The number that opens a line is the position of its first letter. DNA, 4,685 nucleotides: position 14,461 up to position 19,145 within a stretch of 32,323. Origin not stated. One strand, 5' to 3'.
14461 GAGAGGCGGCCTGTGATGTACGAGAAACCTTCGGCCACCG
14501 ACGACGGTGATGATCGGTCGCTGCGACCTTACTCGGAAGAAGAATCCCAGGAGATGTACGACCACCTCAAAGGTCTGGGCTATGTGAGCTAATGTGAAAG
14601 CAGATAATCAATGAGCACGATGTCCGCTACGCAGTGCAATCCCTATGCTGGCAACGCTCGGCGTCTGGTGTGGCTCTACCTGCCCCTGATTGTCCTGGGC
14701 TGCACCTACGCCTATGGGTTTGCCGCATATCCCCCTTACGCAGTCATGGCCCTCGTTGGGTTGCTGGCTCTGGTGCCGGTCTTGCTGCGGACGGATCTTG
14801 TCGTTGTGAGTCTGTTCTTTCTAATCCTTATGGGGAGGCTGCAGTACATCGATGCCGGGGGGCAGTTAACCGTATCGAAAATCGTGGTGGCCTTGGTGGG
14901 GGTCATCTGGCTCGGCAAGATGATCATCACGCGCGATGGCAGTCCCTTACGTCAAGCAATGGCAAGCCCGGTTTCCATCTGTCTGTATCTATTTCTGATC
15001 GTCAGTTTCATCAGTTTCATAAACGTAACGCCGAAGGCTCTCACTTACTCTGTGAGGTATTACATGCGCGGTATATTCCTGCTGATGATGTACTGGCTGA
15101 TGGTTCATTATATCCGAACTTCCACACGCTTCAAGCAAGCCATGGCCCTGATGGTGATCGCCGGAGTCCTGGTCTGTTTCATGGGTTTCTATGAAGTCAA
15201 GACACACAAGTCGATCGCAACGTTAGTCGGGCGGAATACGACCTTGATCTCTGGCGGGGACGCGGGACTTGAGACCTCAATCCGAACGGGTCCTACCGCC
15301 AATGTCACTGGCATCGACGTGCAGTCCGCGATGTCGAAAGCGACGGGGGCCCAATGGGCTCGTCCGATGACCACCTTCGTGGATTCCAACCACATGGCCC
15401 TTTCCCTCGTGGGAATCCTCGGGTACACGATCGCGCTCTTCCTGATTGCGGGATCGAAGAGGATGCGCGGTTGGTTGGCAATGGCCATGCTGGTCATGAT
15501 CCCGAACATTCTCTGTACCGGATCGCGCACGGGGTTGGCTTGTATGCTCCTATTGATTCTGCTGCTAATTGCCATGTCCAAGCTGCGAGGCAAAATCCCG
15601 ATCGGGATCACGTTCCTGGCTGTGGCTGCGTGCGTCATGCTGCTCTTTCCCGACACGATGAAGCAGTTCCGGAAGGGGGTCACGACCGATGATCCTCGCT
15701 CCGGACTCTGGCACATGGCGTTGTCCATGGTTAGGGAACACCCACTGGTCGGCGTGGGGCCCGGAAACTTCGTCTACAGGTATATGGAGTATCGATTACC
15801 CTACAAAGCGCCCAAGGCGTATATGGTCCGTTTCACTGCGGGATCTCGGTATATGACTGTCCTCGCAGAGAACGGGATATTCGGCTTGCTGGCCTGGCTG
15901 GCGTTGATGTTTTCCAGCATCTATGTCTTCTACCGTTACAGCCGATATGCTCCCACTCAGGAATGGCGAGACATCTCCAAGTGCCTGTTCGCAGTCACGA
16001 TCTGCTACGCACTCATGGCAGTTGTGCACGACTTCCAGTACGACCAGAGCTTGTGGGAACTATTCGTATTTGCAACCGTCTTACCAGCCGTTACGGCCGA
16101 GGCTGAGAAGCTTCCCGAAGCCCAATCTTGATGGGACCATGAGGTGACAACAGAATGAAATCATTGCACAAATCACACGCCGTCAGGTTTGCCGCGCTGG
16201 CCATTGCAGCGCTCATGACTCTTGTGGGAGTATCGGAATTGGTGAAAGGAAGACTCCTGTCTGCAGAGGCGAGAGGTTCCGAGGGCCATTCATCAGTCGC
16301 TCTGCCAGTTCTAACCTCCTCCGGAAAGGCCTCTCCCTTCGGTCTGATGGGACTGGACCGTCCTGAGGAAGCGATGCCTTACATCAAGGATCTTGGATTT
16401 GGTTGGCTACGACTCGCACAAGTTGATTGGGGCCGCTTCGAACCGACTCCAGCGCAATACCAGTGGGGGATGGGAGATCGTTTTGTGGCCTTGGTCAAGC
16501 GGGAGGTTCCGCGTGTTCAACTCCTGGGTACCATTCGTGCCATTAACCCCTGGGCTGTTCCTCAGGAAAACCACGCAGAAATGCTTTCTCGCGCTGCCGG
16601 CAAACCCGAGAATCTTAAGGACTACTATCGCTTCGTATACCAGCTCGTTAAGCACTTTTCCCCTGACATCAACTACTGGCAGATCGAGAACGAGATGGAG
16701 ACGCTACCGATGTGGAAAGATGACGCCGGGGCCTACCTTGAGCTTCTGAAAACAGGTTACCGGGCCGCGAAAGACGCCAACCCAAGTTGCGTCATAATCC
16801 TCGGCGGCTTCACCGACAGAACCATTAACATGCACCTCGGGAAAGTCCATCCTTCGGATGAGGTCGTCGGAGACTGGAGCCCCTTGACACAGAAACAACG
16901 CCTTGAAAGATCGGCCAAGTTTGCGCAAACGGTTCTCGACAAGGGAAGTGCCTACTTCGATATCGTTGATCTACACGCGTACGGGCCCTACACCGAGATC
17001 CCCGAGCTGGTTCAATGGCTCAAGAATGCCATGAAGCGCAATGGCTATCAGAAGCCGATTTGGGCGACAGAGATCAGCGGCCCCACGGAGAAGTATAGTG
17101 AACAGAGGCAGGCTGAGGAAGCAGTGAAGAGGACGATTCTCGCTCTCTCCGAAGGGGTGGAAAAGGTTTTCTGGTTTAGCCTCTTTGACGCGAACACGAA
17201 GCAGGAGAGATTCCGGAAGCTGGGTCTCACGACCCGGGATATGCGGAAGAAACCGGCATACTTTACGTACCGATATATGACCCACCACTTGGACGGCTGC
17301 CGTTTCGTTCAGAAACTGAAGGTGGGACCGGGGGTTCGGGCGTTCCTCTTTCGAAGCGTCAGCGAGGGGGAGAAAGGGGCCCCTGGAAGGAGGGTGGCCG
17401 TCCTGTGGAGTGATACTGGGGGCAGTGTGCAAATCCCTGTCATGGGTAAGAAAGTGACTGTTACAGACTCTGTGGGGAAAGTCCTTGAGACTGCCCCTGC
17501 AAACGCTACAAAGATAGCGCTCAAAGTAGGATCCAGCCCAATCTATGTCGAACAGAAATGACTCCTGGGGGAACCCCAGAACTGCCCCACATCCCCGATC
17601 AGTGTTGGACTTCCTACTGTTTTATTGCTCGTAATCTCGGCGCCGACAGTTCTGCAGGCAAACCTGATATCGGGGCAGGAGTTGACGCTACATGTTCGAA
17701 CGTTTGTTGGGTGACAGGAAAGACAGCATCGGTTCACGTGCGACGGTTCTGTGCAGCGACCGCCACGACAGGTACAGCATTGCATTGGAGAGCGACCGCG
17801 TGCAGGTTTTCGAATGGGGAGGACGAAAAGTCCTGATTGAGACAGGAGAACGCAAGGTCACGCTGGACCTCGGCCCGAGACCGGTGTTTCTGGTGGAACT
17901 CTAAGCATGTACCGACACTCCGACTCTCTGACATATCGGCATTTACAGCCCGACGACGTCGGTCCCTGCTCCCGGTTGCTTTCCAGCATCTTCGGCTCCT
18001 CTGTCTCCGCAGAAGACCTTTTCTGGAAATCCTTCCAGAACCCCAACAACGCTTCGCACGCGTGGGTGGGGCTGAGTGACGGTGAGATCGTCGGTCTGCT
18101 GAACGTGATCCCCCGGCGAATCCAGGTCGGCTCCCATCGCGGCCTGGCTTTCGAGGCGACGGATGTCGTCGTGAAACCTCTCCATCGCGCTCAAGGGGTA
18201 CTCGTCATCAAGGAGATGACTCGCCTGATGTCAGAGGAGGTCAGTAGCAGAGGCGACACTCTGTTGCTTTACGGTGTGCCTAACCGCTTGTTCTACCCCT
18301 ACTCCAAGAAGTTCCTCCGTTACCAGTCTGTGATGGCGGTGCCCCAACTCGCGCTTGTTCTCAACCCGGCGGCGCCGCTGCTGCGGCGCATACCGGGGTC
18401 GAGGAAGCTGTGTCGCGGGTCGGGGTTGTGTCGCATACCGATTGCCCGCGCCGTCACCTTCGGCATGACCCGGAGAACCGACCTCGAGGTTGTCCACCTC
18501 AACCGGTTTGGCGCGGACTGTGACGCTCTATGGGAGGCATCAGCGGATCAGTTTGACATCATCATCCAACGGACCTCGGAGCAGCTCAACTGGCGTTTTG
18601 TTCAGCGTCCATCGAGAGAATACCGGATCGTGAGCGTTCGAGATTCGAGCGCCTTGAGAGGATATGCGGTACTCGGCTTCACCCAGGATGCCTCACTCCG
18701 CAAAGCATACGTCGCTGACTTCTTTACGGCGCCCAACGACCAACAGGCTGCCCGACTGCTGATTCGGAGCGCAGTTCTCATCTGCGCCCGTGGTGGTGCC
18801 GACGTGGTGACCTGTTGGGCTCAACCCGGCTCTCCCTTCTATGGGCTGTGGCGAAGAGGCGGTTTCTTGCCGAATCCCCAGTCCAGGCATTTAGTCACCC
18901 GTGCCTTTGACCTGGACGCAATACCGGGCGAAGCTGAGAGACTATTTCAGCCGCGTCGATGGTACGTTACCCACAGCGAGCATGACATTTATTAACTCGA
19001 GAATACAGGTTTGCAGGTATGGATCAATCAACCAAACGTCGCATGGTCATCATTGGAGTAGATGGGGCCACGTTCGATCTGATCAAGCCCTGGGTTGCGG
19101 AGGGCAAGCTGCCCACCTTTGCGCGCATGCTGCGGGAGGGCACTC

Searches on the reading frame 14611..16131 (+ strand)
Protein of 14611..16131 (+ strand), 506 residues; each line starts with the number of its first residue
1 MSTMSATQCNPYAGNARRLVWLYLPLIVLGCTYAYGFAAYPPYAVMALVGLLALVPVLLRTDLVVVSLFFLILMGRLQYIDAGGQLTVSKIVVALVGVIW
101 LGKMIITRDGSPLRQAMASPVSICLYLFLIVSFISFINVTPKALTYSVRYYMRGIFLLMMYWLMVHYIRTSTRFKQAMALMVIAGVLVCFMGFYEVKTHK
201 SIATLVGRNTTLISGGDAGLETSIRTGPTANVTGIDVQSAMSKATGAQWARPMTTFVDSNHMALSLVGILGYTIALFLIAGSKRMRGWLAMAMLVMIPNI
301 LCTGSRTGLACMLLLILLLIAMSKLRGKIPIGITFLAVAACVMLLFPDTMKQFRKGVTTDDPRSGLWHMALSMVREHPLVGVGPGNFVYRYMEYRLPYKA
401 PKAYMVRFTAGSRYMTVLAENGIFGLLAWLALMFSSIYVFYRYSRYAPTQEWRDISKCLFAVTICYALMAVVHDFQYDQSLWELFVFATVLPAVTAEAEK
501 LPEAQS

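Call 9: search_protein_families(library=pfam, proteins=[window:14611-16131:+], max_evalue=0.001)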
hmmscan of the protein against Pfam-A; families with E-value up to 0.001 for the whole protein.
window:14611-16131:+ (506 aa): 1 family
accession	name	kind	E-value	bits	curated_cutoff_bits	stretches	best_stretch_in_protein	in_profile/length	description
PF04932.20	Wzy_C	-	9.6e-18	64.8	31.7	1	292-430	2-149/149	O-Antigen ligase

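Call 52: search_protein_families(library=ncbifam, proteins=[window:14611-16131:+], max_evalue=0.00001)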
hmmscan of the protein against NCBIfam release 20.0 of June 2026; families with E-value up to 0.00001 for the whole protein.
window:14611-16131:+ (506 aa): 2 families
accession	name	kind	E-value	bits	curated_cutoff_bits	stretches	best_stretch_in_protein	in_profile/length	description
TIGR03097.1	PEP_O_lig_1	hypoth_equivalog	6.8e-13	48.3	188.1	1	251-491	159-403/408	putative O-glycosylation ligase, exosortase A system-associated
TIGR00947.1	2A73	equivalog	4.5e-06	25.9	366.4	0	287-438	220-363/425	IctB family putative bicarbonate transporter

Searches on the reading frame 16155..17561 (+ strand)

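Call 10: search_protein_families(library=pfam, proteins=[window:16155-17561:+], max_evalue=0.001)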
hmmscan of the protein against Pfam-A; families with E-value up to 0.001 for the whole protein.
window:16155-17561:+ (468 aa): 2 families
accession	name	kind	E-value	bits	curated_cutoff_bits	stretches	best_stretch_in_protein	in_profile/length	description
PF11790.14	Glyco_hydro_cc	-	8.9e-07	29.1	21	1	257-349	124-215/237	Glycosyl hydrolase catalytic core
PF02449.21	Glyco_hydro_42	-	1.8e-06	28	21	0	72-202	14-162/376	Beta-galactosidase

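Call 52: search_protein_families(library=ncbifam, proteins=[window:16155-17561:+], max_evalue=0.00001)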
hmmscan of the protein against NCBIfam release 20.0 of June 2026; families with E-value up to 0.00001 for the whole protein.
window:16155-17561:+ (468 aa): 0 families

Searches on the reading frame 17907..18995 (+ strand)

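Call 10: search_protein_families(library=pfam, proteins=[window:17907-18995:+], max_evalue=0.001)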
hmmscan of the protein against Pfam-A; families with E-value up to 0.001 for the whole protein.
window:17907-18995:+ (362 aa): 2 families
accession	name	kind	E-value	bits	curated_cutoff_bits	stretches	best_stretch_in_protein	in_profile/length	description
PF13527.13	Acetyltransf_9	-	3.2e-11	43.8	25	1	9-119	1-108/127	Acetyltransferase (GNAT) domain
PF00583.31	Acetyltransf_1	-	0.00093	19.9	20.7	0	44-98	24-76/116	Acetyltransferase (GNAT) family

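Call 52: search_protein_families(library=ncbifam, proteins=[window:17907-18995:+], max_evalue=0.00001)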
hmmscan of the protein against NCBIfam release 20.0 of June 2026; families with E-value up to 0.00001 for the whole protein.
window:17907-18995:+ (362 aa): 0 families
